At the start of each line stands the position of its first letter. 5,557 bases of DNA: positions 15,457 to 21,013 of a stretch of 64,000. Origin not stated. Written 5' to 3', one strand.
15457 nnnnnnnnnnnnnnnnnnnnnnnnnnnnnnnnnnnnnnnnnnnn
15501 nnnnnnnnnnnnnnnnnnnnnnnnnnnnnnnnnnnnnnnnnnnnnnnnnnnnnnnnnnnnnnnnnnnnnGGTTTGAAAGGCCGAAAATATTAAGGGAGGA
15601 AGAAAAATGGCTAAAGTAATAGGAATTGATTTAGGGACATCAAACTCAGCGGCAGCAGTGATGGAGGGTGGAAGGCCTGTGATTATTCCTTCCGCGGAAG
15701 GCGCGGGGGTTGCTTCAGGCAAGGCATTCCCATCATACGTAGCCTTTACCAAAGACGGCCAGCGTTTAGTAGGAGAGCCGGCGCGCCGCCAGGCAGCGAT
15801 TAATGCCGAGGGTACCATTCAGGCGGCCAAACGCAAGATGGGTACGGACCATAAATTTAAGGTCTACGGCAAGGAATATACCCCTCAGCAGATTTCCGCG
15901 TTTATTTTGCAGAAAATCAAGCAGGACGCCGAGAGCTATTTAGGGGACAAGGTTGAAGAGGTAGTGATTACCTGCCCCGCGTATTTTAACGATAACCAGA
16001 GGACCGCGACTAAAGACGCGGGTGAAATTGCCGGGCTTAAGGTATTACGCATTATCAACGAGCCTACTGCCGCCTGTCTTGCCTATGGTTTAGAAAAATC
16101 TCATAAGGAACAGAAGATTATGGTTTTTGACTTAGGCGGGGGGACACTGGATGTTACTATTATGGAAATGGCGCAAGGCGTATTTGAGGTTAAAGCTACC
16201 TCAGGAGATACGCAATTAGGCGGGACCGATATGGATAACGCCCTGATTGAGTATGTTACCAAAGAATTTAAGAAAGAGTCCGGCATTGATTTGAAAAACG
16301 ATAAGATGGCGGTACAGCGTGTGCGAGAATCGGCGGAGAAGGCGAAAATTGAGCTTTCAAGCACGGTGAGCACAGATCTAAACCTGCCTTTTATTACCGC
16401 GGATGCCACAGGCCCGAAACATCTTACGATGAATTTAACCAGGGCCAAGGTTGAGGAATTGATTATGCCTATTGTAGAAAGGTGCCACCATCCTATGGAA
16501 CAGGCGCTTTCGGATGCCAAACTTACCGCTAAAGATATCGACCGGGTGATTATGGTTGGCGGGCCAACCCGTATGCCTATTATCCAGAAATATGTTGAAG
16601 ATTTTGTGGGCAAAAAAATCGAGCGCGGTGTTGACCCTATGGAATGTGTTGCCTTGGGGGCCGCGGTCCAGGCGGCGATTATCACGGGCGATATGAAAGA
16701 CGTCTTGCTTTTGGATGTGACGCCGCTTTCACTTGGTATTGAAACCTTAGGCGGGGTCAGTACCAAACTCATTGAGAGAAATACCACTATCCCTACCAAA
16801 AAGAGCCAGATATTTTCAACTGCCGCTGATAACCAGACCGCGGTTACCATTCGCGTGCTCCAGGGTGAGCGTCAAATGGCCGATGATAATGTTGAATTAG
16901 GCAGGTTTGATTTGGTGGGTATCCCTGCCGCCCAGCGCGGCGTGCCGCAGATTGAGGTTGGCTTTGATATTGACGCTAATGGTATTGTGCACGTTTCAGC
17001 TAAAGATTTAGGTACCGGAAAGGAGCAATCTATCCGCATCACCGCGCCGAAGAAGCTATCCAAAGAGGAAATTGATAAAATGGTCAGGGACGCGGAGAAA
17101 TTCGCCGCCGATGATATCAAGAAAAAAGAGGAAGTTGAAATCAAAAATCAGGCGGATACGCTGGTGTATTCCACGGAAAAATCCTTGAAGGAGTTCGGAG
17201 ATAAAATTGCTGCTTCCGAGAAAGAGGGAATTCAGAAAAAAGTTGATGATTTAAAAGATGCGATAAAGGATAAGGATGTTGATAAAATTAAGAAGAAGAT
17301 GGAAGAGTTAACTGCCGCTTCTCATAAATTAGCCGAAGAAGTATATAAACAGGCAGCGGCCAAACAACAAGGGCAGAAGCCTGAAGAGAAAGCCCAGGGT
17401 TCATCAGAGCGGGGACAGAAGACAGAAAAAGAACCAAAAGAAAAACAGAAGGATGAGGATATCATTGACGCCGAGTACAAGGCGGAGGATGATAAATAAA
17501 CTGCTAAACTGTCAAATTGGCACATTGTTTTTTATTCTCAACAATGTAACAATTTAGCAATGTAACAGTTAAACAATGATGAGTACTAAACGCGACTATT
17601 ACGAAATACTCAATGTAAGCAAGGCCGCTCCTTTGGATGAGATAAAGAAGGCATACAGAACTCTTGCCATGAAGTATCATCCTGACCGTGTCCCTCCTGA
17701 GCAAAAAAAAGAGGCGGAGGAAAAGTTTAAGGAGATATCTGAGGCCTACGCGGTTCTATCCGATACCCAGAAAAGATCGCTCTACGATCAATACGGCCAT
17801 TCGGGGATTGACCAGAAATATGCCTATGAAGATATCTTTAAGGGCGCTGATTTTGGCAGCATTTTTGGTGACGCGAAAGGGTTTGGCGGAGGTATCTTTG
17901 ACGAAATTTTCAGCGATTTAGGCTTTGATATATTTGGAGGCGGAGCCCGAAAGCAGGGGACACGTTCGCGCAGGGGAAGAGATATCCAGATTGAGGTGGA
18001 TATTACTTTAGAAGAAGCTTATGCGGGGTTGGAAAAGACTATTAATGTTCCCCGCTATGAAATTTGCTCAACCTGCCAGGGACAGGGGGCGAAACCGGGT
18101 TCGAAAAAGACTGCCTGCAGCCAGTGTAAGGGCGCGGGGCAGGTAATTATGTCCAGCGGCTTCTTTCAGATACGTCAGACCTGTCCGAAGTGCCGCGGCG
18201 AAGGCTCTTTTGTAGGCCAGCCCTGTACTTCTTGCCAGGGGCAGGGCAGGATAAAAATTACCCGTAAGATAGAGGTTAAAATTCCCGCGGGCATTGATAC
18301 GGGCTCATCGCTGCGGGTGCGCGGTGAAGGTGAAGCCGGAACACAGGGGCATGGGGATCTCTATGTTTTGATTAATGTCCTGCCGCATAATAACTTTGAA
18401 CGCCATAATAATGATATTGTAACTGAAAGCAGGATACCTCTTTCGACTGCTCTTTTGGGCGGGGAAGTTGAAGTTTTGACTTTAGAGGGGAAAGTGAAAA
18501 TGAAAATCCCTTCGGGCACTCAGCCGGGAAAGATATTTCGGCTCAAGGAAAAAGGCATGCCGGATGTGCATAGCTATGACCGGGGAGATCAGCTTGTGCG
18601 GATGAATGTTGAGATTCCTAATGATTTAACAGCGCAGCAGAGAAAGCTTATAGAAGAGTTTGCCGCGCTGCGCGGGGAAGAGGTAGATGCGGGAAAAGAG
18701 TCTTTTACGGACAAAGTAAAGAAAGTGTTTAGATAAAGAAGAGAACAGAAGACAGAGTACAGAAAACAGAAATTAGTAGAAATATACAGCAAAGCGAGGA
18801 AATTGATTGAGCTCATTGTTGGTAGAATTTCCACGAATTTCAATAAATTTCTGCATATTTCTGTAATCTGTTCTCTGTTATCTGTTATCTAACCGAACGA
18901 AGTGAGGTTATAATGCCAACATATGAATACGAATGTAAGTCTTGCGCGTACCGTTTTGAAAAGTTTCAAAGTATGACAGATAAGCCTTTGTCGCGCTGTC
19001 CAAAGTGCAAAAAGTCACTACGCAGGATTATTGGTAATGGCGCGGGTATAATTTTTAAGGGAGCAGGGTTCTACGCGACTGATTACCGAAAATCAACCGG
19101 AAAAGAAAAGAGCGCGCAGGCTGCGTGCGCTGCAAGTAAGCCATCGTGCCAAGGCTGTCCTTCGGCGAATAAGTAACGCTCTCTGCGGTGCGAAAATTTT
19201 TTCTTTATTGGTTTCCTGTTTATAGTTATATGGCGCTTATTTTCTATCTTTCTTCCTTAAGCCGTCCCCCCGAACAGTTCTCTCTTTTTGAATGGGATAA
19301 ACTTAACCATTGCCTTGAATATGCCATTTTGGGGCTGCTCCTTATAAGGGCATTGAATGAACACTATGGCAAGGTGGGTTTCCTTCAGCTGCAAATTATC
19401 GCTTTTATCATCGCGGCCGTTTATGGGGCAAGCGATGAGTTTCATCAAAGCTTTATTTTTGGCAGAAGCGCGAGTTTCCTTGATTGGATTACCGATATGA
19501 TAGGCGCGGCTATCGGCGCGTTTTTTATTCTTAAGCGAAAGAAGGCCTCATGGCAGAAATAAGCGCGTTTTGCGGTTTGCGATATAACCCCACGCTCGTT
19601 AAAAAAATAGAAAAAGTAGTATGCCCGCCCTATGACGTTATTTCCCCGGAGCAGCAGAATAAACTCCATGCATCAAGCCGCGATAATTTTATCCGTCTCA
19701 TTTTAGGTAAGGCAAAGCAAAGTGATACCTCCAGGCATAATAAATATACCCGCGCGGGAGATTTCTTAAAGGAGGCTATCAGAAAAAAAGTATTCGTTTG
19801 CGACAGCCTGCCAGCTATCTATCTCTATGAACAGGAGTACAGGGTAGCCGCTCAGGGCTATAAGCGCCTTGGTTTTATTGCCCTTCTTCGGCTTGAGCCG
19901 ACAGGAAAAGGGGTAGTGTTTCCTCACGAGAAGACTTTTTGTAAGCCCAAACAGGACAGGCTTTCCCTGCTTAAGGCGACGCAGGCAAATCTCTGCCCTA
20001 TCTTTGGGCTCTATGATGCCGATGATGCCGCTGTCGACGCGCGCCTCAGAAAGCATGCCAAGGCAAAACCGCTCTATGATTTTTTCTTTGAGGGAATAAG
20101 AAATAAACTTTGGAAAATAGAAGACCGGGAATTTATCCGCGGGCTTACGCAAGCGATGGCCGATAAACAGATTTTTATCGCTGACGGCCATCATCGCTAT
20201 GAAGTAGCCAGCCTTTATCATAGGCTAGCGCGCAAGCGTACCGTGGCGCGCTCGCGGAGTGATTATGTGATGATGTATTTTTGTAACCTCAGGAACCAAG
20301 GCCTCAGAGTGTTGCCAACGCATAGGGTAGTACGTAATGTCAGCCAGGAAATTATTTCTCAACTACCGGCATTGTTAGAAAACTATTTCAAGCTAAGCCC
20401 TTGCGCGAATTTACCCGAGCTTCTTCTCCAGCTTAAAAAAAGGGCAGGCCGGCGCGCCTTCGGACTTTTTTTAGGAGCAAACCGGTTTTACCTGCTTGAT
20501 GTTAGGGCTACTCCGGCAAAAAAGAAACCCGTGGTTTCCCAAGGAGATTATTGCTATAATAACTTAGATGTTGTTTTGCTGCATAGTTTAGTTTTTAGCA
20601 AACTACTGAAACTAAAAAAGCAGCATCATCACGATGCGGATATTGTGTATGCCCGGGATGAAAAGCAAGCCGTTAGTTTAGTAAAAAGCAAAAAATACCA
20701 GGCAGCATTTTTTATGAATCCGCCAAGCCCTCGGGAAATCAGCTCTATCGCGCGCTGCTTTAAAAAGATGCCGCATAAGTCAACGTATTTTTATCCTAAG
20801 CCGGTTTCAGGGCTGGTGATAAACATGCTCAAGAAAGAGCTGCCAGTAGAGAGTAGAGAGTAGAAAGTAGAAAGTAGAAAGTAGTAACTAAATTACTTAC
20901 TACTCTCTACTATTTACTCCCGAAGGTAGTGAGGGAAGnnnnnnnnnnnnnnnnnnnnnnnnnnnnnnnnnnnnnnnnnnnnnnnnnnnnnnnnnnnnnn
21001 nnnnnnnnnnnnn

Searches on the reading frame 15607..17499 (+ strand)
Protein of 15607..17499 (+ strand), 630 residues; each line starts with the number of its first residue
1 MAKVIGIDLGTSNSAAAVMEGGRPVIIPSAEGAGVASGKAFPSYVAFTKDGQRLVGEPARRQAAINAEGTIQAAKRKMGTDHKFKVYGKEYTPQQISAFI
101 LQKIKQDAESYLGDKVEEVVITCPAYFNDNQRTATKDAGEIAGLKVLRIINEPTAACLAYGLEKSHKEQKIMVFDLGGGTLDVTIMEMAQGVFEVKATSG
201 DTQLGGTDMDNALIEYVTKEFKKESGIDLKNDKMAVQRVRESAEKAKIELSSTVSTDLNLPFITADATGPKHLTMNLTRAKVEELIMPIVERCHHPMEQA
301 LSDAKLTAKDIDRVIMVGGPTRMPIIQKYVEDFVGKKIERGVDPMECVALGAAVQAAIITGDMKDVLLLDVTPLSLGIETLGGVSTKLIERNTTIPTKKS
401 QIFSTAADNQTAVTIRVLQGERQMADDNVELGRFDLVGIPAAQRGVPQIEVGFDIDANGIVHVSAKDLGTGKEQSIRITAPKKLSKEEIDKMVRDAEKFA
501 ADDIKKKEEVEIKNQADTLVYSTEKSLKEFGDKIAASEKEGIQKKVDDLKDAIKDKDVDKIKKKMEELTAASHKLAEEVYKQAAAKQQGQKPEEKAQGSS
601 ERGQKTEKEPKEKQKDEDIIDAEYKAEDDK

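Call 50: search_protein_families(library=pfam, max_evalue=0.00001, proteins=[window:15607-17499:+])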
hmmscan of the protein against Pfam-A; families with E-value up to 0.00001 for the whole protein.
window:15607-17499:+ (630 aa): 2 families
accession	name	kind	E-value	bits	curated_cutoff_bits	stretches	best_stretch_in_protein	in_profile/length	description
PF00012.26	HSP70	-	2e-231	769.9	20.6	1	4-580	1-598/599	Hsp70 protein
PF06723.19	MreB_Mbl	-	4.7e-21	75.4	27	1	4-354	3-317/327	MreB/Mbl protein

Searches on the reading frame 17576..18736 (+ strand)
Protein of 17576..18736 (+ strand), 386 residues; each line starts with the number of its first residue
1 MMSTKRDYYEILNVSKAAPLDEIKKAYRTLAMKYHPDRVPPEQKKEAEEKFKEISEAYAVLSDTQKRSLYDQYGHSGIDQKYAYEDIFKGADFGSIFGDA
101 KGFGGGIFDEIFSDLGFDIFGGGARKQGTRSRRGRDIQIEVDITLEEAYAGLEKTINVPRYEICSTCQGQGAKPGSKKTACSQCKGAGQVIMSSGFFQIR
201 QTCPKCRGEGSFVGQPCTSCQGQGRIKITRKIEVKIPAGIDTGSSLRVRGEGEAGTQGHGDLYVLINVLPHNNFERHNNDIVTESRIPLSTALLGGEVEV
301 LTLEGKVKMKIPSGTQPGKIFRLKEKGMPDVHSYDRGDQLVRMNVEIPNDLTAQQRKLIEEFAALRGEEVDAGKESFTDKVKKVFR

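Call 50: search_protein_families(library=pfam, max_evalue=0.00001, proteins=[window:17576-18736:+])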
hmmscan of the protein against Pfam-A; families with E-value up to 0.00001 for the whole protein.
window:17576-18736:+ (386 aa): 3 families
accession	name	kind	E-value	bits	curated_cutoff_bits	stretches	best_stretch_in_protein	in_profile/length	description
PF01556.23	DnaJ_C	-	6e-49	166.4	26.6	1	137-348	1-152/152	DnaJ C terminal domain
PF00226.36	DnaJ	-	6.1e-26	90.8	27.8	1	7-71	1-63/63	DnaJ domain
PF00684.25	DnaJ_CXXCXGXG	-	1.8e-14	54.2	32.7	1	164-224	1-65/65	DnaJ central domain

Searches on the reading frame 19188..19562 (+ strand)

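Call 50: search_protein_families(library=pfam, max_evalue=0.00001, proteins=[window:19188-19562:+])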
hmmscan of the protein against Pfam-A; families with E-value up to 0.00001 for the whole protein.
window:19188-19562:+ (124 aa): 1 family
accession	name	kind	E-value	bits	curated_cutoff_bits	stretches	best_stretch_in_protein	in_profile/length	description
PF04892.17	VanZ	-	1.9e-11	45.1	30.1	1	33-114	55-122/126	VanZ like family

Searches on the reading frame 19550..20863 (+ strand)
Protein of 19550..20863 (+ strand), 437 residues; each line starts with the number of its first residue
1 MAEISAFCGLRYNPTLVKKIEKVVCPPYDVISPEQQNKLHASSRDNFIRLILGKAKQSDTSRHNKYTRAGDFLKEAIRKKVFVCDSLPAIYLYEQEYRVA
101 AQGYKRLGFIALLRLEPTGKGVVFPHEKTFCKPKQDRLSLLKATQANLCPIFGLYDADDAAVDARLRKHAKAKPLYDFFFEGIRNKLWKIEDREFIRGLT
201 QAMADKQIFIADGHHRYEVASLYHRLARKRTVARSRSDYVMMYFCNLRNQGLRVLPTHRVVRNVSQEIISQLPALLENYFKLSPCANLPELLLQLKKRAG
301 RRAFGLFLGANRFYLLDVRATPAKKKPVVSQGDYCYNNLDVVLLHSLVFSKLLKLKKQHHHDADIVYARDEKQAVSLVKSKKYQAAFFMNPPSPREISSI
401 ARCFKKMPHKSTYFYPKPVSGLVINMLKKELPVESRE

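Call 50: search_protein_families(library=pfam, max_evalue=0.00001, proteins=[window:19550-20863:+])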
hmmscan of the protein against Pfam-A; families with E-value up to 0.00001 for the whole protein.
window:19550-20863:+ (437 aa): 1 family
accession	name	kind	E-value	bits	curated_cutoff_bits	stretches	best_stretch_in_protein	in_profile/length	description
PF06245.16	DUF1015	-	5.6e-83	279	25.8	1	4-341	1-324/325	Protein of unknown function (DUF1015)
